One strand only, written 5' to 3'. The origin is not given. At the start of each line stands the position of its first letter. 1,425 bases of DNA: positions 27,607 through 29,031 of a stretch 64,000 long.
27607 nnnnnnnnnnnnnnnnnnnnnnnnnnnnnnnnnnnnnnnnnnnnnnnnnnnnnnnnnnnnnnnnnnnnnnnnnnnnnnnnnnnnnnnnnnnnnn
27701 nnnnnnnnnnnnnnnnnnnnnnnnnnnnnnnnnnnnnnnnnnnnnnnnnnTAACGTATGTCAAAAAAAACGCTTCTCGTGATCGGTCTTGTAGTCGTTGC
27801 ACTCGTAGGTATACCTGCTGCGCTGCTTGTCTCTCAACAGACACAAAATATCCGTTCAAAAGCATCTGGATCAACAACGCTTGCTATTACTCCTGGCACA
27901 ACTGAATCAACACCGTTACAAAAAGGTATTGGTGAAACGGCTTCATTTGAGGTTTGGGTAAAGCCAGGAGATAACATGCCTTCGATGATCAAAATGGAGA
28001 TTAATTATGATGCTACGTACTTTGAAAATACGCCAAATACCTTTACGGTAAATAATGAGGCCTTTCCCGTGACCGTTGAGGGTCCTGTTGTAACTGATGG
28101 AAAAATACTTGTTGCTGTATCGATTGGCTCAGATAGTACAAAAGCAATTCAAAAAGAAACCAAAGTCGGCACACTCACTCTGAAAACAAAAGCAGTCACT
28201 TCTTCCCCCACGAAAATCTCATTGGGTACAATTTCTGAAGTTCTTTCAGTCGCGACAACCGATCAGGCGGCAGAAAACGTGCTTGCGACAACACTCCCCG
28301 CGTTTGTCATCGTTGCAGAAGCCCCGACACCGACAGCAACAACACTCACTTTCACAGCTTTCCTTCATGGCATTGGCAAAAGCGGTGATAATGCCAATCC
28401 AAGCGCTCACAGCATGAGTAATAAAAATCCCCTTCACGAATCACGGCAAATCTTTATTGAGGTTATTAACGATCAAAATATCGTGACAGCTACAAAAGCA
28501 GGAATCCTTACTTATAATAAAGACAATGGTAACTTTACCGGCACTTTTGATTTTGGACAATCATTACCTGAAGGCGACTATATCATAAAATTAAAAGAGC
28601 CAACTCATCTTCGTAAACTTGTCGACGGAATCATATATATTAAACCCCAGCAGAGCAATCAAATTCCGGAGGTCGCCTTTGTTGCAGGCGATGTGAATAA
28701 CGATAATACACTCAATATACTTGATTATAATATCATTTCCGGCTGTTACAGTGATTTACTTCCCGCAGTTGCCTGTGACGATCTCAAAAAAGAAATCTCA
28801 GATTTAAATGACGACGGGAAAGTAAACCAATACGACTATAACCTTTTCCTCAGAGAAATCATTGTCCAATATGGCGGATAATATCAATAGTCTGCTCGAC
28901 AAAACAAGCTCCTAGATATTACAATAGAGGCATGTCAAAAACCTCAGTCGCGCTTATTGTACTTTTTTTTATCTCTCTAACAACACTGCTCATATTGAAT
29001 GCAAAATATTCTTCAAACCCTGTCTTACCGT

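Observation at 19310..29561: Tandem array of paralogous surface proteins mixing cohesin-like and dockerin modules with VWA, CHRD and Ca-binding repeats, plus an embedded glycoside hydrolase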

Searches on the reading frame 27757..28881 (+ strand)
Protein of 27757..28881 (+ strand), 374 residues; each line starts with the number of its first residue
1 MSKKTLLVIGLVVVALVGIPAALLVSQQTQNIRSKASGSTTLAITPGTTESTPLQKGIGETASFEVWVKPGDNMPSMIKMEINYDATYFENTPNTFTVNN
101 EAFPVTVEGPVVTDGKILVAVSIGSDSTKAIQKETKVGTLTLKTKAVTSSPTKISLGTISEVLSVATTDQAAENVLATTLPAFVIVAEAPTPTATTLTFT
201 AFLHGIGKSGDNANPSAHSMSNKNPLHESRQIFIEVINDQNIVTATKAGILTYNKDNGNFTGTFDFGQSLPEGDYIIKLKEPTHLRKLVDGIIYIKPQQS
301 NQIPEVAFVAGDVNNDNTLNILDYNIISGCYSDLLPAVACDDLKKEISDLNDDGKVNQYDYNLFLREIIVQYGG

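Call 3: search_protein_families(library=pfam, proteins=[window:27757-28881:+], max_evalue=1)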
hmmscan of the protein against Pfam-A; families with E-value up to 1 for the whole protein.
window:27757-28881:+ (374 aa): 4 families
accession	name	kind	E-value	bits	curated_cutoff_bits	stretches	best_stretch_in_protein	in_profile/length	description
PF00404.24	Dockerin_1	-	9.2e-06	26.2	22.9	1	310-364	1-52/57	Dockerin type I domain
PF19549.4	DUF6072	-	0.11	13.1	27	1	8-46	40-78/129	Family of unknown function (DUF6072)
PF18311.7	Rrp40_N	-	0.15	12.2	26.9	1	241-256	14-28/40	Exosome complex exonuclease Rrp40 N-terminal domain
PF13499.12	EF-hand_7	-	0.22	12.4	30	1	307-361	7-62/67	EF-hand domain pair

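Call 4: search_protein_families(library=ncbifam, proteins=[window:27757-28881:+], max_evalue=1)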
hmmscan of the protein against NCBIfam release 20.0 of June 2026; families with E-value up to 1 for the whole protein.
window:27757-28881:+ (374 aa): 0 families

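Call 12: find_homologous_proteins(query=window:27757-28878:+, max_evalue=0.001)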
Query window:27757-28878:+ (374 aa): 445 proteins with E <= 0.001 among 8000 candidates; the best 120 are listed.
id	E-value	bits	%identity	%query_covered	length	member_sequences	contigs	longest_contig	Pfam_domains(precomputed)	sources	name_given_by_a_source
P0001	1.3e-239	812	100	100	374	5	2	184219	PF00404.25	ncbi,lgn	-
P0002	8.7e-185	632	77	100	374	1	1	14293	PF00404.25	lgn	-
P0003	3.5e-183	626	76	100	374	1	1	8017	-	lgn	-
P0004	1.2e-132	460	52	100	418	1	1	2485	-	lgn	-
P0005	1.5e-127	443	55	95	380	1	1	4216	-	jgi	jgi:hypothetical protein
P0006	1.3e-126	440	54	95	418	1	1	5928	PF00404.25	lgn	-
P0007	3.0e-124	433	60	49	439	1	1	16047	PF00404.25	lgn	-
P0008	5.2e-124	432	58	47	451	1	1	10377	PF00404.25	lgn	-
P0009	2.4e-123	430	54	99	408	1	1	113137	PF00404.25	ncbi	-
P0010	6.4e-122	425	50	99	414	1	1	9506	-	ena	-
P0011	1.7e-121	424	59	49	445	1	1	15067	PF00404.25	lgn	-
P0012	3.0e-121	423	57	49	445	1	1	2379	PF00404.25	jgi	jgi:hypothetical protein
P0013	1.0e-120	421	47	95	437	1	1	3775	PF00404.25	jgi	jgi:Dockerin type I domain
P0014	1.3e-119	417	53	95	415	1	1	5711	PF00404.25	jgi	jgi:hypothetical protein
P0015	3.0e-119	416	49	61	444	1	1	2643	-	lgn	-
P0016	8.5e-119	415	47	100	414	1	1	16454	PF00404.25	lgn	-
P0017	8.7e-119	415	49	99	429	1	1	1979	PF00404.25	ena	-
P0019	3.6e-118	413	43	93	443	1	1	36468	PF00404.25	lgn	-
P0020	4.9e-118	412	60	49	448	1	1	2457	PF00404.25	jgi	jgi:hypothetical protein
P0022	9.5e-118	411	45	100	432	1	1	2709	PF00404.25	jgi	jgi:hypothetical protein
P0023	7.8e-117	408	49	99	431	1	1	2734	PF00404.25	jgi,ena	-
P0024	8.2e-117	408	49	100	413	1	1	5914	PF00404.25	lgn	-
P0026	2.9e-116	406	52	95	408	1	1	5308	PF00404.25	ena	-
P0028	1.1e-115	404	50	95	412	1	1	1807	PF00404.25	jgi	jgi:hypothetical protein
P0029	1.1e-115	404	48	100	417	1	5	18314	PF00404.25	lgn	-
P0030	1.5e-115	404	54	49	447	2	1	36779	PF00404.25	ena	-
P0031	6.4e-115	402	45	94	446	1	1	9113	PF00404.25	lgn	-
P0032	9.6e-115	401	47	100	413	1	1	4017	PF00404.25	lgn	-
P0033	2.4e-114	400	55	48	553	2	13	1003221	PF00404.25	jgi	jgi:hypothetical protein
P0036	5.2e-114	399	48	100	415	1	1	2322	PF00404.25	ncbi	-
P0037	1.8e-113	397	56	48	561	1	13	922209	PF00404.25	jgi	jgi:hypothetical protein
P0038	2.3e-113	397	57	48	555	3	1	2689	PF00404.25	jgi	jgi:hypothetical protein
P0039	2.3e-113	397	51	95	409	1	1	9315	PF00404.25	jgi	jgi:hypothetical protein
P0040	2.4e-113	397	46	100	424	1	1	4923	PF00404.25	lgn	-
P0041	2.8e-113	396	44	99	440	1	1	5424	PF00404.25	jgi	jgi:hypothetical protein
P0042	3.0e-113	396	57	49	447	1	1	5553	PF00404.25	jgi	jgi:hypothetical protein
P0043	1.9e-112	394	54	49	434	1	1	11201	PF00404.25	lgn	-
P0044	3.5e-112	393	48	100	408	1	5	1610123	PF00404.25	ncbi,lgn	-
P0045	7.7e-112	392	48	94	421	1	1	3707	PF00404.25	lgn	-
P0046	2.1e-111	390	47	99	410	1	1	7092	PF00404.25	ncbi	-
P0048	1.2e-109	385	55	49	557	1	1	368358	PF00404.25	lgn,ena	-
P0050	6.0e-109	382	46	93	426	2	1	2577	PF00404.25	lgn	-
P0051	9.3e-109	382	49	99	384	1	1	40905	PF00404.25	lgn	-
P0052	1.3e-108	381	45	99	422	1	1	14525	PF00404.25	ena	-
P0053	2.3e-108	380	51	49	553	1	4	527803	PF00404.25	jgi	jgi:hypothetical protein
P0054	5.0e-108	379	52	48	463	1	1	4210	PF00404.25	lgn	-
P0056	1.2e-107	378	53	47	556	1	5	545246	PF00404.25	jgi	jgi:hypothetical protein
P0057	1.6e-107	378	44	99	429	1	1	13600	PF00404.25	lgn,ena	-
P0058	1.6e-107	378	48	99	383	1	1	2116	PF00404.25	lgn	-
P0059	1.3e-106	375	53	48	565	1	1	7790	PF00404.25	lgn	-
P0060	1.5e-106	374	54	47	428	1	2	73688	PF00404.25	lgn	-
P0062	2.7e-105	370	46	100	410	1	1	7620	PF00404.25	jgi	jgi:hypothetical protein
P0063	4.0e-105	370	48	95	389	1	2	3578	PF00404.25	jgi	-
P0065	2.2e-104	367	47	100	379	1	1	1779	PF00404.25,PF00963.25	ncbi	-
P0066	2.7e-104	367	42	100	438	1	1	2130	PF00404.25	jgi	jgi:hypothetical protein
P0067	3.9e-104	366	48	95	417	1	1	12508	PF00404.25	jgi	-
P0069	2.1e-103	364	53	48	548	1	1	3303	PF00404.25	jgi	jgi:hypothetical protein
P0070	2.8e-103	364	42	95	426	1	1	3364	PF00404.25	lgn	-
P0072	6.6e-103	362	43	99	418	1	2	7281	PF00404.25,PF00963.25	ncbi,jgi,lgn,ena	-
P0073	2.5e-101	357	47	99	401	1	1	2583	PF00404.25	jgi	jgi:hypothetical protein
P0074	3.5e-101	357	48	100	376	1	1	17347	PF00404.25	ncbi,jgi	jgi:hypothetical protein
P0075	5.3e-100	353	46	97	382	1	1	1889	PF00404.25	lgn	-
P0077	9.9e-100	352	45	95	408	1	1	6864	PF00404.25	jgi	jgi:hypothetical protein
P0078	1.6e-99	351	53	48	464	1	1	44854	PF00404.25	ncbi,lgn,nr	ncbi:MAG TPA: dockerin type I domain-containing protein [Candidatus Limnocylindrales bacterium]|nr:d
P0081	1.3e-98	348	44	100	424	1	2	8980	PF00404.25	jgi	jgi:hypothetical protein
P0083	5.6e-98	346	54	48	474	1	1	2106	PF00404.25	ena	-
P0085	8.3e-98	346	45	100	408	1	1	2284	PF00404.25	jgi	jgi:hypothetical protein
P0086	2.6e-97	344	44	99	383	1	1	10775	PF00404.25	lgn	-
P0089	6.3e-97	343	41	99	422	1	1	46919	PF00404.25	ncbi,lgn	-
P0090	1.4e-96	342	53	49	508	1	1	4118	PF00404.25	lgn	-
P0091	5.9e-96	340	40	99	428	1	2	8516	PF00404.25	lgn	-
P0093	3.3e-93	330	43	95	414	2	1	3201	PF00404.25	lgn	-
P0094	1.1e-92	329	43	100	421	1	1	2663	PF00963.25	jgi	jgi:hypothetical protein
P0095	2.8e-91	324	44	100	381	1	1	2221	PF00963.25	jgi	jgi:hypothetical protein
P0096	3.5e-91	324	42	99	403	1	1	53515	PF00404.25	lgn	-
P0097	3.6e-91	324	43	99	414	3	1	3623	PF00404.25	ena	-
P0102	1.4e-88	315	42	100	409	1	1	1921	PF00404.25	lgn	-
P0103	1.7e-88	315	50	48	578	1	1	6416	PF00404.25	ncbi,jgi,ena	-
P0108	1.3e-86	309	49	47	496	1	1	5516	PF00404.25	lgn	-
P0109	1.7e-86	308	40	99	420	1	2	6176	PF00963.25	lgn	-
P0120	2.8e-84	301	47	49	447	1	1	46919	PF00404.25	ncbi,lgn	-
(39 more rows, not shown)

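Call 14: find_encoding_contigs(protein=P0001, flank=10000, max_places=4)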
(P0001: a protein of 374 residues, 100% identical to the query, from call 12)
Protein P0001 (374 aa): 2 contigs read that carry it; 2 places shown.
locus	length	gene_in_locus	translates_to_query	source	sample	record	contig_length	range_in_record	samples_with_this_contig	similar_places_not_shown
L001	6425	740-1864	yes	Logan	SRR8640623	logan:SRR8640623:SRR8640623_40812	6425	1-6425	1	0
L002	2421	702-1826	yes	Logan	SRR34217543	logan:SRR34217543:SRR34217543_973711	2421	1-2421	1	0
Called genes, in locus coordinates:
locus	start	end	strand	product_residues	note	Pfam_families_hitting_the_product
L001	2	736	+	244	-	?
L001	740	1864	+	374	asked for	PF00404:Dockerin_1 (weak)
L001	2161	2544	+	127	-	PF00963:Cohesin (weak)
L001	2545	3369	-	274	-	-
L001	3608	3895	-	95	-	-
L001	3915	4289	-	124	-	PF13430:DUF4112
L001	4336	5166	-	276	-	PF01063:Aminotran_4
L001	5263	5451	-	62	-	-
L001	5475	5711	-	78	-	-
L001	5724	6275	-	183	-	-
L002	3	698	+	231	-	?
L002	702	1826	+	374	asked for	PF00404:Dockerin_1 (weak)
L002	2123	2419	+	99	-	?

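Call 18: find_related_loci(query=A3, collection=genome_contigs, flank=10000)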
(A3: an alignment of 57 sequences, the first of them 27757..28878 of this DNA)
Query A3 (374 aa) in genome_contigs; peptide patterns used: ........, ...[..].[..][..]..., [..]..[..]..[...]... (x = any residue, [..] = any of these).
597 stretches matched a pattern (row limit reached: there are more); 115 encode a relative of the query (tblastn E <= 1e-3); the best 80 are kept; 75 distinct loci.
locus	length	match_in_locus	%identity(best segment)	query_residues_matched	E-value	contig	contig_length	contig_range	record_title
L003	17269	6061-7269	54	3-373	2e-133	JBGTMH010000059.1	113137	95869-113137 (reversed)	MAG: Patescibacteria group bacterium isolate JTS-RE358 k141_2910780, whole genome shotgun sequence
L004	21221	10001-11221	48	1-373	1e-123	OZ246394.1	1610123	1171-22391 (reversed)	MAG: uncultured Gammaproteobacteria bacterium isolate SRP292972_co1_11 genome assembly, chromosome: 1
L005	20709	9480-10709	47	1-373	7e-117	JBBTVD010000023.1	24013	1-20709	MAG: Patescibacteria group bacterium isolate H14-bin010_1 H14_bin010_1_000000000023, whole genome shotgun sequence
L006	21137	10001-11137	46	2-373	9e-109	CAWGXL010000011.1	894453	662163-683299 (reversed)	MAG: uncultured bacterium isolate MFD09206.bin.2.20 genome assembly, contig: contig_9876, whole genome shotgun sequence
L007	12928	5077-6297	44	3-373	3e-107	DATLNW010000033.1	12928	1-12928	MAG TPA_asm: Lysobacterales bacterium isolate SMAG_U13810 k141_5130122, whole genome shotgun sequence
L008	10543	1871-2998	43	17-373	6e-94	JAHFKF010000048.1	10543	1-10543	MAG: Candidatus Levyibacteriota bacterium isolate nzgw403 NODE_4595_length_10544_cov_3.281109, whole genome shotgun sequ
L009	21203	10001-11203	42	1-373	3e-91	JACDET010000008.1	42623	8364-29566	MAG: Candidatus Levyibacteriota bacterium isolate MGR_bin367 SD2903_NODE_78_length_42623_cov_1.047157, whole genome shot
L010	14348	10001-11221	49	1-373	6e-126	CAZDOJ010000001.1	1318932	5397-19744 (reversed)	MAG TPA_asm: uncultured Gammaproteobacteria bacterium isolate SRP292972_co3_93 genome assembly, contig: NODE_1_length_13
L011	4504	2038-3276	40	1-373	2e-88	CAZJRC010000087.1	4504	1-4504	MAG TPA_asm: uncultured Gammaproteobacteria bacterium isolate binchicken_co251_951 genome assembly, contig: NODE_27914_l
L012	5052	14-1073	45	26-373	5e-88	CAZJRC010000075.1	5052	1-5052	MAG TPA_asm: uncultured Gammaproteobacteria bacterium isolate binchicken_co251_951 genome assembly, contig: NODE_23922_l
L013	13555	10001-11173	49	23-373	1e-118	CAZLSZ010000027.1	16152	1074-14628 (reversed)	MAG TPA_asm: uncultured Gammaproteobacteria bacterium isolate SRP170004_co1_21 genome assembly, contig: NODE_5636_length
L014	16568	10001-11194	39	3-373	3e-83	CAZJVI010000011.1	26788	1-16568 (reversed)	MAG TPA_asm: uncultured Gammaproteobacteria bacterium isolate binchicken_co50_326 genome assembly, contig: NODE_1888_len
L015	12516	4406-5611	41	7-373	6e-90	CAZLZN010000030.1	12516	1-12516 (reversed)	MAG TPA_asm: uncultured Gammaproteobacteria bacterium isolate SRP278252_co2_871 genome assembly, contig: NODE_10573_leng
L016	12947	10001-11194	39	2-373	1e-79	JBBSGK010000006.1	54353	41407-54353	MAG: Candidatus Levyibacteriota bacterium isolate LS2_sbin.37 LS2_sbin.37_K_383774_L_54353_cov_12.0007, whole genome sho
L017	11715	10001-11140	40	2-373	2e-79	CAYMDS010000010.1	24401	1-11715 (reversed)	MAG TPA_asm: uncultured Gammaproteobacteria bacterium isolate SRP192515_co2_133 genome assembly, contig: NODE_1584_lengt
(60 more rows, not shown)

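Call 23: predict_structure(alignment_id=A3)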
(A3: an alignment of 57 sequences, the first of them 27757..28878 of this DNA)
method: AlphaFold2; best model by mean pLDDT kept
length: 374 residues; sequences in the alignment: 57
mean_pLDDT: 87.2   pTM: 0.51
mean pLDDT of the five models: 87.2, 87.1, 86.6, 86.2, 86.0
residues with pLDDT >= 90: 220; 70-90: 113; 50-70: 27; < 50: 14
segments of 3 or more residues with pLDDT < 50: 28-32, 206-212
pLDDT, mean of each block of 10 residues (from residue 1): 85 91 69 66 96 95 97 95 98 96 96 96 93 97 96 96 86 88 88 83 59 52 79 96 95 86 92 95 90 93 87 87 90 80 89 84 80 54
secondary structure, 60 per line:
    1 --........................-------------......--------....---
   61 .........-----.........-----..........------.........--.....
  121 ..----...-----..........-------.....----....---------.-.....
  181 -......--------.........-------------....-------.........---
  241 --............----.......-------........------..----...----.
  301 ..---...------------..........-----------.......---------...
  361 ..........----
elements in order: H3-26 E40-45 E54-57 E61-69 E75-83 E89-98 E105-113 E116-122 E135-144 E152-156 E161-164 E176-180 E182-187 E196-204 E229-237 E243-254 E259-265 E273-280 E293-295 E300-302 E306-308 H321-330 H342-348 H358-370

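Call 25: fold_search(model_id=the predicted structure, library=pdb)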
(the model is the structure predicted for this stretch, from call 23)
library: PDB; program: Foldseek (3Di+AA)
matches with E <= 10: 1925; with E <= 0.001: 572
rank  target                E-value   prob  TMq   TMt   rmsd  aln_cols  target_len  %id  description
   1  4fl4_I                2.4e-13  1.00  0.34  0.40  15.3       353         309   16  Scaffoldin conformation and dynamics revealed by a ternary complex from the Clostridium thermocellum cellulosome (released 2012-06-27)
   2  6kgf_C                2.1e-09  1.00  0.31  0.74   3.0       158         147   16  Crystal structure of CaDoc0917(R16D)-CaCohA2 complex at pH 8.2 (released 2020-07-08)
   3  6kgc_A                2.7e-09  1.00  0.33  0.79   2.6       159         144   15  Crystal structure of CaDoc0917(R49D)-CaCohA2 complex at pH 5.4 (released 2020-07-08)
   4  6kgd_A                4.4e-09  1.00  0.32  0.76   3.1       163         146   16  Crystal structure of CaDoc0917(R49D)-CaCohA2 complex at pH 8.0 (released 2020-07-08)
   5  6kge_A                9.7e-09  1.00  0.33  0.81   2.5       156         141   15  Crystal structure of CaDoc0917(R16D)-CaCohA2 complex at pH 5.5 (released 2020-07-08)
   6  3rkp_A                9.7e-09  1.00  0.24  0.25  14.0       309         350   14  Crystal structure of BcpA*(D312A), the major pilin subunit of Bacillus cereus (released 2012-05-30)
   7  9lj6                  1.5e-08  1.00  0.23  0.33  15.3       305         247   12  Crystal Structure of C-terminal rigid fragment containing middle and C-terminal domains of the Basal pilin EbpB from Ent (released 2025-07-16)
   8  9lr7_D                1.9e-08  1.00  0.23  0.23  14.8       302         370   12  Crystal Structure of the Basal pilin EbpB from Enterococcus faecalis. (released 2025-07-16)
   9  3rkp_B                2.1e-08  1.00  0.25  0.26  14.1       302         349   14  Crystal structure of BcpA*(D312A), the major pilin subunit of Bacillus cereus (released 2012-05-30)
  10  3kpt_B                2.7e-08  1.00  0.26  0.27  13.8       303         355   12  Crystal structure of BcpA, the major pilin subunit of Bacillus cereus (released 2009-11-24)
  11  6kgf_A                3.2e-08  1.00  0.32  0.75   2.9       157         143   15  Crystal structure of CaDoc0917(R16D)-CaCohA2 complex at pH 8.2 (released 2020-07-08)
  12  9lr7_B                3.2e-08  1.00  0.22  0.21  14.8       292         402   13  Crystal Structure of the Basal pilin EbpB from Enterococcus faecalis. (released 2025-07-16)
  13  9lr7_A                3.2e-08  1.00  0.22  0.21  15.0       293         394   13  Crystal Structure of the Basal pilin EbpB from Enterococcus faecalis. (released 2025-07-16)
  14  9m00_A                7.8e-08  1.00  0.23  0.26  15.1       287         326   12  Crystal Structure of the Basal pilin EbpB from Enterococcus faecalis with a partially disordered N-terminal domain. (released 2025-07-16)
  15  6kg8_MODEL_1_A        1.2e-07  1.00  0.31  0.69   3.6       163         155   16  Solution structure of CaCohA2 from Clostridium acetobutylicum (released 2020-07-08)
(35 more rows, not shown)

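Call 29: search_protein_families(library=pfam, alignment_id=A4, max_evalue=0.001)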
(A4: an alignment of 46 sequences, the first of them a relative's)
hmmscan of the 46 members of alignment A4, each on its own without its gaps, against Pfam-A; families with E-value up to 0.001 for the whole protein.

A. member 1, L048:7706-11164:+ (1153 aa): 2 families
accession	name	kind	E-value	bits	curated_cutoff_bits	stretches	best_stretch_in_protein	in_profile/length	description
PF13517.12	FG-GAP_3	-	1.8e-42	144.2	26.9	6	302-366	1-60/61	FG-GAP-like repeat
PF01839.29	FG-GAP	-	5e-07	29.9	22.1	0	659-678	3-22/37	FG-GAP repeat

B. families by the number of members that match (of 46 scanned): 39 families (the first 25 are shown)
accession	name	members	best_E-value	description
PF00404.24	Dockerin_1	34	4.9e-10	Dockerin type I domain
PF13860.13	FlgD_ig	8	4.6e-05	FlgD Ig-like domain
PF18962.6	Por_Secre_tail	4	0.0001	Secretion system C-terminal sorting domain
PF00150.24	Cellulase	3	3.4e-39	Cellulase (glycosyl hydrolase family 5)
PF02018.23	CBM_4_9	3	1.8e-13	Carbohydrate binding domain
PF13229.12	Beta_helix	3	2.8e-09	Right handed beta helix region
PF00041.27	fn3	3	4e-09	Fibronectin type III domain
PF17957.7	Big_7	2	1.2e-46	Bacterial Ig domain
PF16656.11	Pur_ac_phosph_N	2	8.5e-17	Purple acid Phosphatase, N-terminal domain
PF00722.28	Glyco_hydro_16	2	1.1e-14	Glycosyl hydrolases family 16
PF07602.17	DUF1565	2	4.7e-09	Protein of unknown function (DUF1565)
PF17829.7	GH115_C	2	9.1e-08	Glycosyl hydrolase family 115 C-terminal domain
PF05048.19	NosD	2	2.1e-05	Periplasmic copper-binding protein (NosD)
PF03537.19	Glyco_hydro_114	1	2e-82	Glycoside-hydrolase family GH114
PF12138.14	Spherulin4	1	5.1e-43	Spherulation-specific family 4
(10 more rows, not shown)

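Call 82: search_solved_structures(query=A3, max_evalue=0.01, show_alignments=0)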
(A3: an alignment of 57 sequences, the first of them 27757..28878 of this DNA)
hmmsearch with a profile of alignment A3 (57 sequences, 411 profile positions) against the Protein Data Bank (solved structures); distinct sequences matched with E-value up to 0.01: 3.
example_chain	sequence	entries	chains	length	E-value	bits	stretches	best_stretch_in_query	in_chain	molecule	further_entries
2b59_B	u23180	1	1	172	5.1e-07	32.2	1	308-397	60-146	Cellulosomal scaffolding protein A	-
3kcp_A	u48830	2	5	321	1.8e-06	30.4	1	308-397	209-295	Cellulosomal-scaffolding protein A | Cellulosome anchoring protein cohesin region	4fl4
5g5d_B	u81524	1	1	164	5.8e-06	28.7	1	308-397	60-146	CELLULOSOMAL-SCAFFOLDING PROTEIN A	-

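Call 83: search_solved_structures(query=A9, max_evalue=1, show_alignments=1)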
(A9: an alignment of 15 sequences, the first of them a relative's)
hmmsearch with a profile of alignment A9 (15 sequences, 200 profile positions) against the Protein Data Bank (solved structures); distinct sequences matched with E-value up to 1: 5.
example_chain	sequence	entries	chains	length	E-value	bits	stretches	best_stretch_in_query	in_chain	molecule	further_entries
6kg8_A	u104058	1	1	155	8.6e-07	31.7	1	44-187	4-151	Probably cellulosomal scaffolding protein, secreted cellulose-binding and cohesin domain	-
6kgc_A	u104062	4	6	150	1.5e-06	30.9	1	47-187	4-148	Probably cellulosomal scaffolding protein, secreted cellulose-binding and cohesin domain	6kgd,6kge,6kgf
4ums_A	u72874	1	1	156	0.15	14.6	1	82-153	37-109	CELLULOSOMAL ANCHORING SCAFFOLDIN B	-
6xcj_H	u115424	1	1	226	0.44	13.1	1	112-143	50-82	DH650 Fab Heavy Chain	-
6mit_C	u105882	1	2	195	0.84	12.2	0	1-55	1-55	Lipopolysaccharide export system protein LptC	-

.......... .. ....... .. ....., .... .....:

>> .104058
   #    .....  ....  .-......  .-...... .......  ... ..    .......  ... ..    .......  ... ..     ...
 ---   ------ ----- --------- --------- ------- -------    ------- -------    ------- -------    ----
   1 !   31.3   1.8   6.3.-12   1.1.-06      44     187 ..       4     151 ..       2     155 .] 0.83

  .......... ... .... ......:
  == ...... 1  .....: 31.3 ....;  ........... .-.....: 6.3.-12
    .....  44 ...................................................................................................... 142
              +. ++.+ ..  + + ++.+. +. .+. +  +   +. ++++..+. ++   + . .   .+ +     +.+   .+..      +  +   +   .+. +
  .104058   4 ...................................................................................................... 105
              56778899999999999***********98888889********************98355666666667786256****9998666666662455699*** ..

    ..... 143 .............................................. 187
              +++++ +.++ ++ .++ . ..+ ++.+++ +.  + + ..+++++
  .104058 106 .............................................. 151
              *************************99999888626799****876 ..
